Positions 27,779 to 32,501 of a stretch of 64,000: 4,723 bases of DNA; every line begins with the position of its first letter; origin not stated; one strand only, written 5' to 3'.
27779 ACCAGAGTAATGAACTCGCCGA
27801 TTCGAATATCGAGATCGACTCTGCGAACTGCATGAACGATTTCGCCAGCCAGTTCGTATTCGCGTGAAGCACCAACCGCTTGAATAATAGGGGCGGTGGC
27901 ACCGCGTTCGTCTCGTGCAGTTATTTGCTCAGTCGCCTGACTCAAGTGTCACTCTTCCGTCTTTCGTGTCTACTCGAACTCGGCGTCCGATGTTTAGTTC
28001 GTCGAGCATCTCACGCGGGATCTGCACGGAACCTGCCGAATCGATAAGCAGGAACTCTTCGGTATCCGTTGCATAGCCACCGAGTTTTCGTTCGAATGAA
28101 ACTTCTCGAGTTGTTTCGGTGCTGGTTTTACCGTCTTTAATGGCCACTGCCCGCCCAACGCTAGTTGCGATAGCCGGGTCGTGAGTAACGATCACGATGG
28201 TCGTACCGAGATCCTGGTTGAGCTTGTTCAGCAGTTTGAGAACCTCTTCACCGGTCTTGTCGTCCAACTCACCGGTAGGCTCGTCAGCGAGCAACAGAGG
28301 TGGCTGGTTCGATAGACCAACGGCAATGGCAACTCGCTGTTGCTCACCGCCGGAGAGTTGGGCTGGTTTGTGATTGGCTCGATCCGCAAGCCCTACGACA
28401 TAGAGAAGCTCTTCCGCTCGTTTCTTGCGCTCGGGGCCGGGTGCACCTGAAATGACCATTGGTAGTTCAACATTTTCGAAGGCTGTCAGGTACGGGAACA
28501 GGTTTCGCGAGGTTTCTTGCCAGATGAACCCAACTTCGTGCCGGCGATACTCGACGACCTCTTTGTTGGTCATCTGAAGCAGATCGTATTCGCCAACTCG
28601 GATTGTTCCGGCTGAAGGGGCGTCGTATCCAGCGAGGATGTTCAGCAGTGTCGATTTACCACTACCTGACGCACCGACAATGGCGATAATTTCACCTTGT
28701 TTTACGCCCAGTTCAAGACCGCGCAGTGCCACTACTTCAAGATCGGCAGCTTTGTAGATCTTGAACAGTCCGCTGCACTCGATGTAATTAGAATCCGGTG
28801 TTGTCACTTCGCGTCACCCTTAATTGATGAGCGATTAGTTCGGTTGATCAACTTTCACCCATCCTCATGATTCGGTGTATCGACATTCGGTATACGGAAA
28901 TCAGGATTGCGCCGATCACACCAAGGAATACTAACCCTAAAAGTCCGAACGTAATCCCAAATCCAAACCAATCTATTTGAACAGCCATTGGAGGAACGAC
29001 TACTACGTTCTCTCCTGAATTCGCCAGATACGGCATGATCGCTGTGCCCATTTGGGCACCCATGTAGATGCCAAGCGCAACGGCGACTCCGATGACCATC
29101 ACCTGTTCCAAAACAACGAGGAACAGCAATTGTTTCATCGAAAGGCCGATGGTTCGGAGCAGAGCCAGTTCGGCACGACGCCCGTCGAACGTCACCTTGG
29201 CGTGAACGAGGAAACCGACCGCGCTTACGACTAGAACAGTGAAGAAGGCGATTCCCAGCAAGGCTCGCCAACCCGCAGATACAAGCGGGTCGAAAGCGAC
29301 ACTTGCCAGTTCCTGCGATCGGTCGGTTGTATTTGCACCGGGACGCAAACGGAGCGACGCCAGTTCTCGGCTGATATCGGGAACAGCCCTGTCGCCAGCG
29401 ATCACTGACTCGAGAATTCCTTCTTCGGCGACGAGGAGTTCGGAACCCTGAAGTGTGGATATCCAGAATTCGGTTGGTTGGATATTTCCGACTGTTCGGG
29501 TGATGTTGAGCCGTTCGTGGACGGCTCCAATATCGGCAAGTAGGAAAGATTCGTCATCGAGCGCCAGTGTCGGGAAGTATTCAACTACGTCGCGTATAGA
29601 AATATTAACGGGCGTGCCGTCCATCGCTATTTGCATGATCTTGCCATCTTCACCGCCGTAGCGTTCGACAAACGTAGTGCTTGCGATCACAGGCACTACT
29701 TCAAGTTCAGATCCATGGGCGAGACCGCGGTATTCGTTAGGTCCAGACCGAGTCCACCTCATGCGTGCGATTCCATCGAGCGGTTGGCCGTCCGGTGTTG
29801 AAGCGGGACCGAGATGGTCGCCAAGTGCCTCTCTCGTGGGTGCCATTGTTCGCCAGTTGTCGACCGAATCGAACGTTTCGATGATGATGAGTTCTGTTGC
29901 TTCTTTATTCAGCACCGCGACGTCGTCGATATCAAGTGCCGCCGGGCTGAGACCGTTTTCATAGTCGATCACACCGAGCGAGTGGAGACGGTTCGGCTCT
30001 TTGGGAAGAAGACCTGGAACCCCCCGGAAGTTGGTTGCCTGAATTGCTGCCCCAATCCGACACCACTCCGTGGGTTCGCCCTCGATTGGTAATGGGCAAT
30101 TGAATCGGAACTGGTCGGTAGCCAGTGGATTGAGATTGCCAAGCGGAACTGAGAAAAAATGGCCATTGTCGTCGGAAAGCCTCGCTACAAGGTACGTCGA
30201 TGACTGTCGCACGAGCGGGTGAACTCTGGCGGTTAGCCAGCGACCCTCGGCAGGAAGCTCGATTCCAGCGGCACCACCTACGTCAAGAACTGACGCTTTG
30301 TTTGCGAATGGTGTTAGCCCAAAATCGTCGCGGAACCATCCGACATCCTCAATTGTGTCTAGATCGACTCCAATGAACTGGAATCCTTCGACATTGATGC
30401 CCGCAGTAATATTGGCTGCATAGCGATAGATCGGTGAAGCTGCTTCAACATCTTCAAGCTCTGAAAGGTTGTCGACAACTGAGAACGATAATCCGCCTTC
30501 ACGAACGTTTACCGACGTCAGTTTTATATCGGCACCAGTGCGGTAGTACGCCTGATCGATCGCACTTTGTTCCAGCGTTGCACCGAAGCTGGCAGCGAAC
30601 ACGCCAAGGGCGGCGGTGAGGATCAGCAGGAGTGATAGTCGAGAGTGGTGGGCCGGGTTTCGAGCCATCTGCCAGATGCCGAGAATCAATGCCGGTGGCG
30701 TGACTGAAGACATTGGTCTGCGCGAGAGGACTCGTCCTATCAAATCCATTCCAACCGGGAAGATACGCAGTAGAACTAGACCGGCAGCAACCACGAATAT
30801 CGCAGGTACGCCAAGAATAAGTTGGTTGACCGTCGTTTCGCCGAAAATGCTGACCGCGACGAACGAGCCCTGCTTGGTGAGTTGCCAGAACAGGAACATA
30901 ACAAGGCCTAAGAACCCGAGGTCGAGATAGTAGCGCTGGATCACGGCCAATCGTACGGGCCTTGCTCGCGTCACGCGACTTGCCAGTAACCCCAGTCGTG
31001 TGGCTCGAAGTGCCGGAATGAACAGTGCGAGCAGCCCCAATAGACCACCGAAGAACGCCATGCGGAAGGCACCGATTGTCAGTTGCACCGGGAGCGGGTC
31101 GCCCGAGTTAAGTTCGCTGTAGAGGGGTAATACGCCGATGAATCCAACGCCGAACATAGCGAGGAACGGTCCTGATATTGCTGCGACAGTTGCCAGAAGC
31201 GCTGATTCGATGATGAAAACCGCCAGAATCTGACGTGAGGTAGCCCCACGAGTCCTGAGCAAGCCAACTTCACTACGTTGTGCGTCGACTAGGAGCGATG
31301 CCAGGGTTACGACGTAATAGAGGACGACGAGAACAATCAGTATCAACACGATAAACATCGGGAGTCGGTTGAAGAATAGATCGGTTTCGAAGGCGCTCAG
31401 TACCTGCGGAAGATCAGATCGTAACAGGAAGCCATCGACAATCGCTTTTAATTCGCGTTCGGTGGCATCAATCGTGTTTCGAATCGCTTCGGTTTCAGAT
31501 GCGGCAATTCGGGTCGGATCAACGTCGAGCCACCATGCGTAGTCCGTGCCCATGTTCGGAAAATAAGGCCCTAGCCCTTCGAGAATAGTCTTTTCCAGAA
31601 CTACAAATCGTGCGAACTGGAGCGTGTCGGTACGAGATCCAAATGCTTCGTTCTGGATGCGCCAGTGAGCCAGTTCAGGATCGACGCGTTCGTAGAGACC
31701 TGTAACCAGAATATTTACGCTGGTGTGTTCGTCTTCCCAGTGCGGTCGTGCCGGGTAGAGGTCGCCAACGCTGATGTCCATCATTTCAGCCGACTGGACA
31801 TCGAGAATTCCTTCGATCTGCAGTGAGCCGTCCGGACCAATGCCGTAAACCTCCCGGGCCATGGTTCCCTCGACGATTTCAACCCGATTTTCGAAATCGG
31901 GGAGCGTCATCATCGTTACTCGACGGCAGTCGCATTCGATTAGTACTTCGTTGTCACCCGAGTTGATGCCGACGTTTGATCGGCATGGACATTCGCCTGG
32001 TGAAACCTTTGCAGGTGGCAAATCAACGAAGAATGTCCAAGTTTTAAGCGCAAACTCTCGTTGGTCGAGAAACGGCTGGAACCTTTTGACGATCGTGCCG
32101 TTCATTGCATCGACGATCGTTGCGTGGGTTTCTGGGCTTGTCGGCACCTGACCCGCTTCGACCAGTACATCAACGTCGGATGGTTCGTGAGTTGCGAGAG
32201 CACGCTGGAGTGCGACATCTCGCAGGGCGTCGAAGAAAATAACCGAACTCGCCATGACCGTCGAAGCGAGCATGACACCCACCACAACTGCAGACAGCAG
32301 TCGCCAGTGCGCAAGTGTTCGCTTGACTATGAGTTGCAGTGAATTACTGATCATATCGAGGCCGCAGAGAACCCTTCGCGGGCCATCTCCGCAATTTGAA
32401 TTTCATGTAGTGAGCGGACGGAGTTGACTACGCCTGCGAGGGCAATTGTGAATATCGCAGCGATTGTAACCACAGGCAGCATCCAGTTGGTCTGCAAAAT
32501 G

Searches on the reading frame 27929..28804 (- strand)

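Call 59: search_protein_families(library=pfam, proteins=[window:27929-28804:-], max_evalue=0.00001)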
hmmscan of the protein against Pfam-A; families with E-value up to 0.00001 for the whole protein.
window:27929-28804:- (291 aa): 3 families
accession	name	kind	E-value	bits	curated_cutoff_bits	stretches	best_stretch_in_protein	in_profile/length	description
PF00005.33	ABC_tran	-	1.9e-33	116.4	25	1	27-177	1-136/137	ABC transporter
PF13304.12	AAA_21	-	1.3e-07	32.5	27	0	39-58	1-20/304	AAA domain, putative AbiEii toxin, Type IV TA system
PF02463.25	SMC_N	-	2.4e-07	30.9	40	1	38-223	25-212/220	RecF/RecN/SMC N terminal domain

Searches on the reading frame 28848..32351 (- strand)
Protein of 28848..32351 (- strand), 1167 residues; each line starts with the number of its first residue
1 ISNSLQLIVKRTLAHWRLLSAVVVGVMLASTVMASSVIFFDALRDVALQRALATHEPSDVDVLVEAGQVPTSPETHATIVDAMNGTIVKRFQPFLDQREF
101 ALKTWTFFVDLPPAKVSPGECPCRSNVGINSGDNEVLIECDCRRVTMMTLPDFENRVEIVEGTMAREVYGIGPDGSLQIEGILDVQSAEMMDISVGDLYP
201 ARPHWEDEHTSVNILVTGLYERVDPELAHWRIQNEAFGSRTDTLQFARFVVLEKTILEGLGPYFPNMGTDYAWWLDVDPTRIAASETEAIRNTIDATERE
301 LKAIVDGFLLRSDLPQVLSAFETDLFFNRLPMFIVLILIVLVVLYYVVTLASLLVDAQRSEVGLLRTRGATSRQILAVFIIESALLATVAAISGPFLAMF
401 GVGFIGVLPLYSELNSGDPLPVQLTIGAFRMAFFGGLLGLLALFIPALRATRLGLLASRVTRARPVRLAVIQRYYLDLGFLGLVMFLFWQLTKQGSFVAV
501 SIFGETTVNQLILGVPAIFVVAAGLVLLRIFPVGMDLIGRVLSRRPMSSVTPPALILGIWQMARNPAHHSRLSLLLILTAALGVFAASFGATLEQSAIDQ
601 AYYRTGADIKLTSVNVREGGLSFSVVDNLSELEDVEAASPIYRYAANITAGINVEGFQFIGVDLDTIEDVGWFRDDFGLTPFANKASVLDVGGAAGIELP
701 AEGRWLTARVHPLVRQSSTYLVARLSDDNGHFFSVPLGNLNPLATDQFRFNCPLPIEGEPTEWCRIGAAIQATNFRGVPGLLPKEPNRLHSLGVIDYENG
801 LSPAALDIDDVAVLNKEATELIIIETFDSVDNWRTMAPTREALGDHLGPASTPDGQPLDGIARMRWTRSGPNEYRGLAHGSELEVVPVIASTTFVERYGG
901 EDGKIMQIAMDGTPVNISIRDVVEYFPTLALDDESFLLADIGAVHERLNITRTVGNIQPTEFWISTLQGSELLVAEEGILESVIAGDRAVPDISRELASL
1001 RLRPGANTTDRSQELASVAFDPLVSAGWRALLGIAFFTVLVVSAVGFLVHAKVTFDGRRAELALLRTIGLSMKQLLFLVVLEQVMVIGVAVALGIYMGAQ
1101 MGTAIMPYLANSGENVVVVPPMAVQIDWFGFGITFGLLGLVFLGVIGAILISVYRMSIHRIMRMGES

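Call 58: search_protein_families(library=pfam, proteins=[window:28848-32351:-], max_evalue=0.00001)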
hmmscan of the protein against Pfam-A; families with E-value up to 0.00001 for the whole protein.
window:28848-32351:- (1167 aa): 1 family
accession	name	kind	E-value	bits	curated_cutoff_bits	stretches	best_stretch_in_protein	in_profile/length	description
PF02687.27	FtsX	-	6.9e-16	58.8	25.5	2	334-453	2-118/120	FtsX-like permease C-terminal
